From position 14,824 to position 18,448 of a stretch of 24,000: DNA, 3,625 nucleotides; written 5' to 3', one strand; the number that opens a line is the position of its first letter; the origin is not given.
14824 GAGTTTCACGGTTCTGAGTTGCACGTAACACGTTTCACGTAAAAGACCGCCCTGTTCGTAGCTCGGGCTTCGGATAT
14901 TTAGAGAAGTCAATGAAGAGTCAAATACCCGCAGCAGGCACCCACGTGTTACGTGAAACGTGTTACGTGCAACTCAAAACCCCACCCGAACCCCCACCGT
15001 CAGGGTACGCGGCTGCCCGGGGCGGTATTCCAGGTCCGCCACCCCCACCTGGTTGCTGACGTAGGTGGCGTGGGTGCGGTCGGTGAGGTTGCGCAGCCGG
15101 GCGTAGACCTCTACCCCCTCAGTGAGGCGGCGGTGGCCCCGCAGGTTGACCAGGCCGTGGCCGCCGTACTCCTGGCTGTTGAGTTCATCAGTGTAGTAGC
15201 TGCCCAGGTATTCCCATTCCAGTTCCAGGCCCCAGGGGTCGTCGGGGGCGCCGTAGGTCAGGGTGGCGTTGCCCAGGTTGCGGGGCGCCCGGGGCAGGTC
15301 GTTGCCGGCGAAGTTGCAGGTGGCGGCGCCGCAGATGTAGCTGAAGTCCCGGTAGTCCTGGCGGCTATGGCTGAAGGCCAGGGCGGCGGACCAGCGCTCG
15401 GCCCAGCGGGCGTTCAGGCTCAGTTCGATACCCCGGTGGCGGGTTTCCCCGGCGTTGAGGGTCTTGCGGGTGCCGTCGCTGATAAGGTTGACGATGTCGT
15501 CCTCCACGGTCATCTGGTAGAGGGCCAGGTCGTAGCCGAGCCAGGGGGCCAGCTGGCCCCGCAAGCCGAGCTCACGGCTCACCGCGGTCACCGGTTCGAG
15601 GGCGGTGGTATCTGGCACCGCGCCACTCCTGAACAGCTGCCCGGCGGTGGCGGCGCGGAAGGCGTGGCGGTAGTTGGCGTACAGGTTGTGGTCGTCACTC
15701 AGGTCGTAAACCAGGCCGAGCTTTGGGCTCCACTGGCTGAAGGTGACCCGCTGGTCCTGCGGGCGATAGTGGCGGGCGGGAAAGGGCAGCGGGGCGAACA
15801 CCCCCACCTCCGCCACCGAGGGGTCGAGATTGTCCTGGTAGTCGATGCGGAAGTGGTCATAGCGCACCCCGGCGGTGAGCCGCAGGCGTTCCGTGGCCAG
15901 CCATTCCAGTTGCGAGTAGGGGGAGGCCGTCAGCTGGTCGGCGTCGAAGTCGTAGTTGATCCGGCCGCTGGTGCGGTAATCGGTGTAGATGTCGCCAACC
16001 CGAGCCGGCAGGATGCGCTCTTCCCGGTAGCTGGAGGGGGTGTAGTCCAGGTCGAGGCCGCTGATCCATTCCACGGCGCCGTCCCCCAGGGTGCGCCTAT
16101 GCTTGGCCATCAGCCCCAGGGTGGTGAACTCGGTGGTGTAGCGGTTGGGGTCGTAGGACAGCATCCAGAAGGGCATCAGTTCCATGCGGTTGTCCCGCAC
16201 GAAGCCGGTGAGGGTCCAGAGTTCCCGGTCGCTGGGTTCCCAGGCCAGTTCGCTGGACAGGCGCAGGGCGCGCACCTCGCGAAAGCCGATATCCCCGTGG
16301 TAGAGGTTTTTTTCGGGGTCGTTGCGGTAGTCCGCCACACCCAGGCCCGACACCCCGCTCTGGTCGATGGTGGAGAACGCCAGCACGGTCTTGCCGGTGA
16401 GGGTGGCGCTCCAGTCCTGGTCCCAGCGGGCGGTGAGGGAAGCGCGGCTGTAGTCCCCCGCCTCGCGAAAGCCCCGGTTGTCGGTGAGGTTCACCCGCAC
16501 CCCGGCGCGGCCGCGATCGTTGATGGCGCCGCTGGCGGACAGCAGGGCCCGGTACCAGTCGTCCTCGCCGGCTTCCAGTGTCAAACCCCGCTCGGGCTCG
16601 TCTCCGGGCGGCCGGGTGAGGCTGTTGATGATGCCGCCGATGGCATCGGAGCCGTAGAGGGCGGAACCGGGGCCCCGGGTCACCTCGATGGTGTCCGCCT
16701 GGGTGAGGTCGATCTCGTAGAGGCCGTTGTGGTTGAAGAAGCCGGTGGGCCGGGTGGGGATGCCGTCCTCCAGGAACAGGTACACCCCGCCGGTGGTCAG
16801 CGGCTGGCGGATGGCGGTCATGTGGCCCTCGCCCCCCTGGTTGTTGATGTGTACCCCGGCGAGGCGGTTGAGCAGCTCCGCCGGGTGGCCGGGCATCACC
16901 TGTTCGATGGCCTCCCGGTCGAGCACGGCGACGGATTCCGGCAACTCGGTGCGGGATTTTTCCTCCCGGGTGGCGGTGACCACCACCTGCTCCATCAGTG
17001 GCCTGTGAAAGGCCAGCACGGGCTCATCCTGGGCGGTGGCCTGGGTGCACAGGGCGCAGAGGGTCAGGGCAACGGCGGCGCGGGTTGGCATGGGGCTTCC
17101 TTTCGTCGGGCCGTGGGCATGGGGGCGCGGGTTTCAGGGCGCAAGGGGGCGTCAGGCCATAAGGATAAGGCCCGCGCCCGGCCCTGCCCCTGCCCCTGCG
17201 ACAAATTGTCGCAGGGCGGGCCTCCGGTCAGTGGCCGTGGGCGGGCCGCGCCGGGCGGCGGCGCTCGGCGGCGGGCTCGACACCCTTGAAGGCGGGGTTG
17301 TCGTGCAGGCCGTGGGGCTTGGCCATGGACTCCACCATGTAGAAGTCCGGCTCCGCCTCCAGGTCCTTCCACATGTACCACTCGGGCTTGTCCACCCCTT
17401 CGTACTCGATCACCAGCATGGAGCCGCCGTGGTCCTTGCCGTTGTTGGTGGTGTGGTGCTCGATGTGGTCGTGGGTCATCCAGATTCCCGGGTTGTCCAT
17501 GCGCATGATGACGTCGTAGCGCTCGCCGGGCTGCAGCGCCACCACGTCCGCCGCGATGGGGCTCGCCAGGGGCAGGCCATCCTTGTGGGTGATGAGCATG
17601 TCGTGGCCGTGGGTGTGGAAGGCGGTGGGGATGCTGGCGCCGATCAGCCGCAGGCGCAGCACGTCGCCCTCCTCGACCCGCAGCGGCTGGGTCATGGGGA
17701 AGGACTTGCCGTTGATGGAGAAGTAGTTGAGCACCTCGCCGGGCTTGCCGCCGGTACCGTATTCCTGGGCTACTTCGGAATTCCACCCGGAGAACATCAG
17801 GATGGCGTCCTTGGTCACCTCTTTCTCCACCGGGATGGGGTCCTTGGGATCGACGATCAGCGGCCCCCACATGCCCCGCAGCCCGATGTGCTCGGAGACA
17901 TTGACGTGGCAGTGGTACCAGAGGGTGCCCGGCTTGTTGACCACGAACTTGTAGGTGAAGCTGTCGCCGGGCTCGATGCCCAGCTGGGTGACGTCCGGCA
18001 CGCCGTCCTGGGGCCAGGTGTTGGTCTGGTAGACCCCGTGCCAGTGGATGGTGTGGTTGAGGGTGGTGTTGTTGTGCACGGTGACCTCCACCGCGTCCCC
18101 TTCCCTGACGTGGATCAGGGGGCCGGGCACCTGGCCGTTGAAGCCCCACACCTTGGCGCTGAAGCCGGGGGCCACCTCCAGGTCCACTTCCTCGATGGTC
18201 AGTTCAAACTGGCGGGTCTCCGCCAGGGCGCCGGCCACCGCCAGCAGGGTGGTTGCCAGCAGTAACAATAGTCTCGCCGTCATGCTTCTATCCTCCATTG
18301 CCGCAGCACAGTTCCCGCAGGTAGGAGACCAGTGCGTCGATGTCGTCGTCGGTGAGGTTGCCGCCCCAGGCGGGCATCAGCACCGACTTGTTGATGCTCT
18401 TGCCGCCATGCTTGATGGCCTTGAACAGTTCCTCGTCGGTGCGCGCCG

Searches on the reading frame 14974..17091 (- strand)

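Call 15: search_protein_families(library=pfam, proteins=[window:14974-17091:-], max_evalue=0.001)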
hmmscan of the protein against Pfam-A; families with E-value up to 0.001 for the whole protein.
window:14974-17091:- (705 aa): 4 families
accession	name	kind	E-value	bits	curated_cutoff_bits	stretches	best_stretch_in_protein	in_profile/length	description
PF00593.30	TonB_dep_Rec_b-barrel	-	1.9e-53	183.3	27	1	232-669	30-436/436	TonB dependent receptor-like, beta-barrel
PF07715.20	Plug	-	8.6e-17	62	23.9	1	48-154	3-107/107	TonB-dependent Receptor Plug Domain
PF14905.12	OMP_b-brl_3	-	4.4e-05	23.2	27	0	372-475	98-183/408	Outer membrane protein beta-barrel family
PF25183.1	OMP_b-brl_4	-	0.00056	18.9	30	1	377-466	354-450/838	Outer membrane beta barrel domain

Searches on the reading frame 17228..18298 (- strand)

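Call 15: search_protein_families(library=pfam, proteins=[window:17228-18298:-], max_evalue=0.001)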
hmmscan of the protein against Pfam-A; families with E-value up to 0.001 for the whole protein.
window:17228-18298:- (356 aa): 3 families
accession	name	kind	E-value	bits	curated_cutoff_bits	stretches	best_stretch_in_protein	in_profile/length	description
PF07732.21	Cu-oxidase_3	-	6e-39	133.2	21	1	37-152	4-117/119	Multicopper oxidase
PF07731.20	Cu-oxidase_2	-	2e-25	89.6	20.4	2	186-285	18-125/137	Multicopper oxidase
PF00394.28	Cu-oxidase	-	5.8e-11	43.2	21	1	177-291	19-146/157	Multicopper oxidase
